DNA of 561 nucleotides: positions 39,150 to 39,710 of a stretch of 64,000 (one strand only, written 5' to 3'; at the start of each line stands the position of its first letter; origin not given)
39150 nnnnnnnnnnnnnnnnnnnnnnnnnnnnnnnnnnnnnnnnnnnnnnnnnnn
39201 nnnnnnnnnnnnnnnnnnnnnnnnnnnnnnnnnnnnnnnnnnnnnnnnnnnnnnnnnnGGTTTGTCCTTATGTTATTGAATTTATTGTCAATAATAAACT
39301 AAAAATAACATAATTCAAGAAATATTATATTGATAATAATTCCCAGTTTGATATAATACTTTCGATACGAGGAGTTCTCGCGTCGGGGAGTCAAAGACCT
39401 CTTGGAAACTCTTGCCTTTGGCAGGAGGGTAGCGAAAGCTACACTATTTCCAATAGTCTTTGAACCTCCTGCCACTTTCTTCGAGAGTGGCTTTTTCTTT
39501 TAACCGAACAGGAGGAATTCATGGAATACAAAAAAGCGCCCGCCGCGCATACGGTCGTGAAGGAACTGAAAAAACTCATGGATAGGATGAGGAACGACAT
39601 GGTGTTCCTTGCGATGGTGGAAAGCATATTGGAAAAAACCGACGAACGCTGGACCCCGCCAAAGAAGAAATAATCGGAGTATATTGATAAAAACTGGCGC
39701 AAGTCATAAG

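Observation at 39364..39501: Novel-looking structured RNA element with covarying helices, a pseudoknot and a CCUCCUGCC switch sequence (copy A)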

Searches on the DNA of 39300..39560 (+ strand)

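Call 4: search_rna_families(source=window, start=39300, end=39560, threshold=evalue, max_evalue=10, show_alignments=3)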
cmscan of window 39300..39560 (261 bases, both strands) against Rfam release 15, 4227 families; matches with E-value up to 10: 4.
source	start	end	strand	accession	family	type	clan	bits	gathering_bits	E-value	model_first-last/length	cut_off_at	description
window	39420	39481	+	RF02221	sRNA-Xcc1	Gene; sRNA;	-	24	53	0.04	1-87/87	no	sRNA-Xcc1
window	39417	39474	-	RF00445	MIR399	Gene; miRNA;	-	14.9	57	1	28-93/117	no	mir-399 microRNA precursor family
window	39373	39409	+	RF01371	CRISPR-DR58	Gene; CRISPR;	-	13.8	38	6.7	1-37/37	no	CRISPR RNA direct repeat element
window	39380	39451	+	RF02922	RAGATH-32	Cis-reg;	-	9.6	41.8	9.1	1-78/78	no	RAGATH-32 RNA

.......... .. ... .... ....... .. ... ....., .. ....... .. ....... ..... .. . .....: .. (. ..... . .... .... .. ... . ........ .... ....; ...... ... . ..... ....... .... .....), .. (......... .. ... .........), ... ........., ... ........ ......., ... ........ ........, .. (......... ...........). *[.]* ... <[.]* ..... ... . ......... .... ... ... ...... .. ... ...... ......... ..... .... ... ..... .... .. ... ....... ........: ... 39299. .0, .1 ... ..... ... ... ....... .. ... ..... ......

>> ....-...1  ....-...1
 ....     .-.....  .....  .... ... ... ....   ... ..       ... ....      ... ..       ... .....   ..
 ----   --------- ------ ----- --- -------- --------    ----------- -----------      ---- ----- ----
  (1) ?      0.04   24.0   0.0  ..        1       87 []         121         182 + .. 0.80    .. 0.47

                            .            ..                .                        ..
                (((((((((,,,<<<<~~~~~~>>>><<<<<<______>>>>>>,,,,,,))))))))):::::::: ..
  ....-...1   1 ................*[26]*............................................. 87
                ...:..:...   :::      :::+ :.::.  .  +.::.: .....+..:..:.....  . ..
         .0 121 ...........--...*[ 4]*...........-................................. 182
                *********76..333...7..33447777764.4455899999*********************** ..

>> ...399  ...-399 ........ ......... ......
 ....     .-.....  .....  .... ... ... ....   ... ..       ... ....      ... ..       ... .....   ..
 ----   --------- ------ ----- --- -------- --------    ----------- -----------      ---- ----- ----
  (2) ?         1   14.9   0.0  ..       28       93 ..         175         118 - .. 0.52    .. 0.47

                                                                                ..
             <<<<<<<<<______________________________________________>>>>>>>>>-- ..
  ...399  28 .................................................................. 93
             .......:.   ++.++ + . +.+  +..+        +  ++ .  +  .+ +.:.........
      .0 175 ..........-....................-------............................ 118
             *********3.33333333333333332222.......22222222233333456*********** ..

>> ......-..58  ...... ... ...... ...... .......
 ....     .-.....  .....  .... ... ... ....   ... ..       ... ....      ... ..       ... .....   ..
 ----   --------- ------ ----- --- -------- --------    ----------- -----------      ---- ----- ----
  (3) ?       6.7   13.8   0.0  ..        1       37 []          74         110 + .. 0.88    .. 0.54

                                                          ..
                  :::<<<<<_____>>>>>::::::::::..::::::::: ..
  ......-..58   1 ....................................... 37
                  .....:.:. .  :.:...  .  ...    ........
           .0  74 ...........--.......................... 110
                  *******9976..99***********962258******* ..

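Call 26: build_rna_model(alignment_id=A2)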
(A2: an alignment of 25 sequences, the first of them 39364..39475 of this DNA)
Model R1 built from alignment A2 (25 sequences, 171 columns); structure: RNAalifold consensus.
model positions 147; base pairs 28; branch points 2; effective number of sequences 3.05; information 0.59 bits per position. Calibrated on 0.2 Mb of random sequence (short: E-values are rough).
structure used (alignment columns):
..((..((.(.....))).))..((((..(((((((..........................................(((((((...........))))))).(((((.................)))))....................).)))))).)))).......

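Call 28: search_with_rna_model(model_id=R1, source=window, max_evalue=10)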
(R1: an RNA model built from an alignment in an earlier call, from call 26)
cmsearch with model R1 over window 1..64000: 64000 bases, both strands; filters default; matches with E-value up to 10: 2.
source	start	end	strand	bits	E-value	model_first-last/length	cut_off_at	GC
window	39364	39475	+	82.3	1e-21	1-147/147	no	0.51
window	50997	51112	-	81.8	1.5e-21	1-147/147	no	0.53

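Call 29: search_with_rna_model(model_id=R1, sources=[L001, L002, L003, L004, L005, L006, L007, L008, L009, L010, L011, L012, L013, L014, L015, L016, L017, L018, L019, L020, L021, L022, L023, L024, L025, L026, L027, L028, L029, L030, L031, L032, L033, L034, L035, L036, L037, L038, L039, L040, L041, L042, L043, L044, L045, L046, L047, L048, L049, L050, L051, L052, L053, L054, L055, L056, L057, L058, L059, L060, L061, L062, L063, L064, L065, L066, L067, L068, L069, L070, L071, L072, L073, L074, L075, L076, L077, L078, L079, L080, L081, L082, L083, L084, L085, L086], max_evalue=1)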
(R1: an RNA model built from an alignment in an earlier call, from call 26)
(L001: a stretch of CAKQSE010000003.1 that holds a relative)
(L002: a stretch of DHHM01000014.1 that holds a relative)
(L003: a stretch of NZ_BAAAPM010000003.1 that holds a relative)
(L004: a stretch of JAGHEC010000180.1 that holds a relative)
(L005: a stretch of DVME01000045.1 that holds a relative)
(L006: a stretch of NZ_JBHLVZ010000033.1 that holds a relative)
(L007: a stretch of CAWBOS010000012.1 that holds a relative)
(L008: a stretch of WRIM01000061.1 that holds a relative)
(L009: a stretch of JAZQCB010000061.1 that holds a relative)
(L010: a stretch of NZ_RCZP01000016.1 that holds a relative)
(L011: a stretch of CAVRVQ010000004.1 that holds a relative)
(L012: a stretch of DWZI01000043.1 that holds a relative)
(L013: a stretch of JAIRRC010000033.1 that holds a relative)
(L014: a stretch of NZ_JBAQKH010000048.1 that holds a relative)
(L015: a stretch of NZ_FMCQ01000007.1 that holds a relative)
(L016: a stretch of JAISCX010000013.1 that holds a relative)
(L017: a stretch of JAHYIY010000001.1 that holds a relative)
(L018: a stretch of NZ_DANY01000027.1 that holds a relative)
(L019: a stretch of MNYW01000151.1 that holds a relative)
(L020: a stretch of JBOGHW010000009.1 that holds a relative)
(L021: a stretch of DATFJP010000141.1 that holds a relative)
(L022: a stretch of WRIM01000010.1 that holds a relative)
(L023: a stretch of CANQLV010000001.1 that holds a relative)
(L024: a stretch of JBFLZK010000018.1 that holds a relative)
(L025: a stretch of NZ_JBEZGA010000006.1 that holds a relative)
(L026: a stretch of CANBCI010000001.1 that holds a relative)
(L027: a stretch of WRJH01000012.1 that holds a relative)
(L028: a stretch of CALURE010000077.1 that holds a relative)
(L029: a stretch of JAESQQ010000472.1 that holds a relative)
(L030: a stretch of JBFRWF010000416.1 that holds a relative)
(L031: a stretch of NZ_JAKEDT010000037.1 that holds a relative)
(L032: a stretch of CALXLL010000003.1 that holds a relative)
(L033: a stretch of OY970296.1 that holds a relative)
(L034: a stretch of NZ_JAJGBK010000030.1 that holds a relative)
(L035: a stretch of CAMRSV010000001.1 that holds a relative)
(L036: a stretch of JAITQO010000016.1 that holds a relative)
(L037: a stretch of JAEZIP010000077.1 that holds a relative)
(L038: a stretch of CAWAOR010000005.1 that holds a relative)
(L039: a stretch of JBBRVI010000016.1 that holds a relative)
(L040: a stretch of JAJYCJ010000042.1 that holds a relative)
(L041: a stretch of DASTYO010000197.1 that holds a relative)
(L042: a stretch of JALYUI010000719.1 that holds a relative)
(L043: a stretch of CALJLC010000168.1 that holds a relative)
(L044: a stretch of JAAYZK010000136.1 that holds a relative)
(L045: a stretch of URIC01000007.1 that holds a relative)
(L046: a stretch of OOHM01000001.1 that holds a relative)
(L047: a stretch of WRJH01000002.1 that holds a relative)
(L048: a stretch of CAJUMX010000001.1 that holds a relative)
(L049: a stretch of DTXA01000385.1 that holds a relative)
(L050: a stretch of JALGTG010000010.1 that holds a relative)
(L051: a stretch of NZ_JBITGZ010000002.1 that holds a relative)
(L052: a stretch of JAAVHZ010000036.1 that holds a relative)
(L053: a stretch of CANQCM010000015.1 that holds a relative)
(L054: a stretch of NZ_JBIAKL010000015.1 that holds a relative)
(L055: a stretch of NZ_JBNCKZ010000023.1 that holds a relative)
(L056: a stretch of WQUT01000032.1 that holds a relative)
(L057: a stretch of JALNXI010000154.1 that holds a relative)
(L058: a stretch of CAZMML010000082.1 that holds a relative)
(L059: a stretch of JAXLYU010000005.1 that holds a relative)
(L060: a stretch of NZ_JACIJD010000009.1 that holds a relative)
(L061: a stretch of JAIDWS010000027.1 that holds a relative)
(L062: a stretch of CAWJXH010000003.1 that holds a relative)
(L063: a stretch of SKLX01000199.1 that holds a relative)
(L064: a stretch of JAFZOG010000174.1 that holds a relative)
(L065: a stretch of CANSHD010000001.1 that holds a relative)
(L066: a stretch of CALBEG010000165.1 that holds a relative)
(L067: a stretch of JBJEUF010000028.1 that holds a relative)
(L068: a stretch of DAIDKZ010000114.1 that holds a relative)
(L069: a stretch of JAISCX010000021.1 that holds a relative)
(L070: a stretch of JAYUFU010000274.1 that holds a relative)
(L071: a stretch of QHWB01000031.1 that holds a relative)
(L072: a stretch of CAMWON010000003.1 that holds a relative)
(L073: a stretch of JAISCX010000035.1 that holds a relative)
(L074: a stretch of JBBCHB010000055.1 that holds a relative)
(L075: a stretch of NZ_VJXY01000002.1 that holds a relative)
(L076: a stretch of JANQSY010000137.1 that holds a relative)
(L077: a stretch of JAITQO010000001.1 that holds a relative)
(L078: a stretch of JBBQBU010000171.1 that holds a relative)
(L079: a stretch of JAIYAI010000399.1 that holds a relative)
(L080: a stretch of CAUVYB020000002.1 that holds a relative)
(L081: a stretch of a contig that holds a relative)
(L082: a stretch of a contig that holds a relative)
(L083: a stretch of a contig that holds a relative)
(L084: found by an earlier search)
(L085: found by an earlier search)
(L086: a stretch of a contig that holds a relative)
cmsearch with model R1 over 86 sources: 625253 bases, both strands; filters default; matches with E-value up to 1: 34.
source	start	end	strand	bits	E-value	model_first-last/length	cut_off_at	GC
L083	4158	4307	-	138.8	7.8e-37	1-147/147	no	0.47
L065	7579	7728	-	138.7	8.6e-37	1-147/147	no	0.49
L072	88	237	-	138.2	1.2e-36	1-147/147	no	0.49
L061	4954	5102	-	130.3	2.1e-34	1-147/147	no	0.51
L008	1153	1283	-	125.4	5.1e-33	1-147/147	no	0.45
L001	7097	7248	-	124.6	8.9e-33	1-147/147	no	0.49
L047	392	536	-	122.5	3.6e-32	1-147/147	no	0.5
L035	5311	5461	+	120.9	1e-31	1-147/147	no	0.5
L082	6312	6453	+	119.6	2.3e-31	1-147/147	no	0.53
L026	1916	2066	+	119.2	3.1e-31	1-147/147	no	0.52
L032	6189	6336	+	118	6.7e-31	1-147/147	no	0.45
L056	2941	3081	+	117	1.3e-30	1-147/147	no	0.51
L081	580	738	-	114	9.5e-30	1-147/147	no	0.45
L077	6818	6967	+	112.6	2.3e-29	1-147/147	no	0.45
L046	1730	1889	+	112.2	3.1e-29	1-147/147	no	0.43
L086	7798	7947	+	111.1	6.1e-29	1-147/147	no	0.39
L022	995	1120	+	109.9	1.4e-28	1-147/147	no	0.47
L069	561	706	-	109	2.5e-28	1-147/147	no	0.55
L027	7155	7285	-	105.3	2.8e-27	1-147/147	no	0.46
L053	3480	3642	-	103.5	9.6e-27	1-147/147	no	0.41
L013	2289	2412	+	103.1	1.2e-26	1-147/147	no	0.53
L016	4040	4178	-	98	3.5e-25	1-147/147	no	0.46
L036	544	695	-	90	6.7e-23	1-147/147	no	0.47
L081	3085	3242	+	77.5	2.5e-19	1-147/147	no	0.47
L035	2595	2729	-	67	2.4e-16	1-147/147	no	0.51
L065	7838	8000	+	47.5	8.8e-11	1-119/147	3'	0.51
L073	418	551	+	40.8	7.5e-09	1-147/147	no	0.48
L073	553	654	+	24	0.00047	1-147/147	no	0.4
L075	1240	1332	-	14.6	0.22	1-147/147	no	0.38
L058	1949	2005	+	14.6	0.22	1-147/147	no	0.72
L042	4879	4940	+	14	0.32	1-147/147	no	0.47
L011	492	543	-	13.7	0.39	1-147/147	no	0.69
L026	1983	2002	-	13.4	0.49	67-86/147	no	0.75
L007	6332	6440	+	13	0.63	1-147/147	no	0.49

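Call 34: search_with_rna_model(model_id=R1, sources=[L087, L088, L089, L090], max_evalue=1)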
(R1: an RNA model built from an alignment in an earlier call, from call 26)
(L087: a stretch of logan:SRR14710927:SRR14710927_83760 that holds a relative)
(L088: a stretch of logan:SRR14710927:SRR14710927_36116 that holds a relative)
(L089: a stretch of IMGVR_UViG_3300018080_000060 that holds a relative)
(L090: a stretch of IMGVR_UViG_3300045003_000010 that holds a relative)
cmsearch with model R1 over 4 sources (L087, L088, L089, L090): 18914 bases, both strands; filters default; matches with E-value up to 1: 3.
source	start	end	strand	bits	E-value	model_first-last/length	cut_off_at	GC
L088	2844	2955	+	82.3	3.1e-22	1-147/147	no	0.51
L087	2841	2956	+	81.8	4.3e-22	1-147/147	no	0.53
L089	9860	9925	+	10.2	0.12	57-128/147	no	0.29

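Call 38: search_with_rna_model(model_id=R1, sources=[L198, L199, L200, L201, L202, L203, L204, L205, L206, L207, L208, L209, L210, L101, L106, L107, L151, L181], max_evalue=0.01)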
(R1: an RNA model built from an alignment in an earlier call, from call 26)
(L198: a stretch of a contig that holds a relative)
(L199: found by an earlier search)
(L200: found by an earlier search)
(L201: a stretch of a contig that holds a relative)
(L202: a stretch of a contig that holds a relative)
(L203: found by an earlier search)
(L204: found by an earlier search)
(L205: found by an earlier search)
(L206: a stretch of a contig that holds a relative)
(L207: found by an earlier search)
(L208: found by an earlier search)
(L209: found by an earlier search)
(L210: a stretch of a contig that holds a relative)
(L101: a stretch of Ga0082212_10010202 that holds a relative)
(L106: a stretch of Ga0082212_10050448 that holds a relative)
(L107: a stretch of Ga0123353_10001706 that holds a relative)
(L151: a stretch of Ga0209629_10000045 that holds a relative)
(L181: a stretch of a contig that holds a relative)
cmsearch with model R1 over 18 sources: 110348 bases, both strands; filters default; matches with E-value up to 0.01: 10.
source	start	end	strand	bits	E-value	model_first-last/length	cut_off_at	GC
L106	1153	1283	-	125.4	9.1e-34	1-147/147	no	0.45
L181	4187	4331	-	122.5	6.3e-33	1-147/147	no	0.5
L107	1275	1416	+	119.6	4.1e-32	1-147/147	no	0.53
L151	62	202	+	117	2.3e-31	1-147/147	no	0.51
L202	848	975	+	110.6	1.6e-29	1-147/147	no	0.48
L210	3648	3804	+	110.5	1.6e-29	1-147/147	no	0.43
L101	995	1120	+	109.9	2.4e-29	1-147/147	no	0.47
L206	881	1036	-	109.7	2.8e-29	1-147/147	no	0.43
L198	69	226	-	103.7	1.4e-27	1-147/147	no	0.44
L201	900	1002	-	18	0.0042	1-147/147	no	0.72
